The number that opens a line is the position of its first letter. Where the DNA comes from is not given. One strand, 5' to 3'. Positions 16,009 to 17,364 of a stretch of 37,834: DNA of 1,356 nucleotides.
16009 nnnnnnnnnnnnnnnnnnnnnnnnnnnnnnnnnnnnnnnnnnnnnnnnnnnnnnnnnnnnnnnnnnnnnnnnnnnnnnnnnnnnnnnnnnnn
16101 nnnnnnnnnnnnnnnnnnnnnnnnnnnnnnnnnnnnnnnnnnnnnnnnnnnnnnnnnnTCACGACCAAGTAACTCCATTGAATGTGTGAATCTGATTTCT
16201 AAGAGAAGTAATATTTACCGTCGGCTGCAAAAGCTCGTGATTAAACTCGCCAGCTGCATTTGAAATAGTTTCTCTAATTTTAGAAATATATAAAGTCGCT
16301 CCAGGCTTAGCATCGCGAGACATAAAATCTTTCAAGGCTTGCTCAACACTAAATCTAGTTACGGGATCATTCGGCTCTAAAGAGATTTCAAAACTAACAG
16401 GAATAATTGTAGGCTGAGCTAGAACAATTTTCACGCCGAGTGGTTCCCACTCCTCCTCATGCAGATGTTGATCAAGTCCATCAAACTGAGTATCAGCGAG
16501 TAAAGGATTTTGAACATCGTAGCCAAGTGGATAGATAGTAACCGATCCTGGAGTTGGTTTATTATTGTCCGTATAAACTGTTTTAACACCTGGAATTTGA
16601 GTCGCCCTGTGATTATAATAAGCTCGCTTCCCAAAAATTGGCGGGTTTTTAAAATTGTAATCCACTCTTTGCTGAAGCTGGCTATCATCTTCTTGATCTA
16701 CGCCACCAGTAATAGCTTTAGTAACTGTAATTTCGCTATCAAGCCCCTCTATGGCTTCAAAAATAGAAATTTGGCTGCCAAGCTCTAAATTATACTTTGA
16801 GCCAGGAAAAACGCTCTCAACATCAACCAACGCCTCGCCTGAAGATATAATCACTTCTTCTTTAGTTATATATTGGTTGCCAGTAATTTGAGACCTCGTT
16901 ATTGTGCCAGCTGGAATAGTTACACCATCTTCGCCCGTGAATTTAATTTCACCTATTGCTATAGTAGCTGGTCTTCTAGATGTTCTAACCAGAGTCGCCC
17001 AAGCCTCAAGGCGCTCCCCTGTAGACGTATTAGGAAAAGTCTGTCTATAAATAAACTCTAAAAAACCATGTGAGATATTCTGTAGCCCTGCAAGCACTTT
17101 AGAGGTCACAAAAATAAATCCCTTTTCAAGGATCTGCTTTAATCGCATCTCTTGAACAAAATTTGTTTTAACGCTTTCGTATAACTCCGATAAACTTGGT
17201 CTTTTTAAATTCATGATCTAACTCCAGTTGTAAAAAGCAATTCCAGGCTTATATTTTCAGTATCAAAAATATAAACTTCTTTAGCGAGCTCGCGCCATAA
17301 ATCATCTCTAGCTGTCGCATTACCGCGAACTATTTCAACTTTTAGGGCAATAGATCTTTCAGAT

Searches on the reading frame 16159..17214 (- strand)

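Call 15: search_protein_families(library=pfam, proteins=[window:16159-17214:-], max_evalue=0.01)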
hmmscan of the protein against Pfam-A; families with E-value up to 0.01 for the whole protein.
window:16159-17214:- (351 aa): 1 family
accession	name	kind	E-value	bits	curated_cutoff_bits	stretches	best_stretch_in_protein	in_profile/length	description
PF04865.19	Baseplate_J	-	9.2e-45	153.4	21.1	1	66-315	2-254/255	Baseplate J-like protein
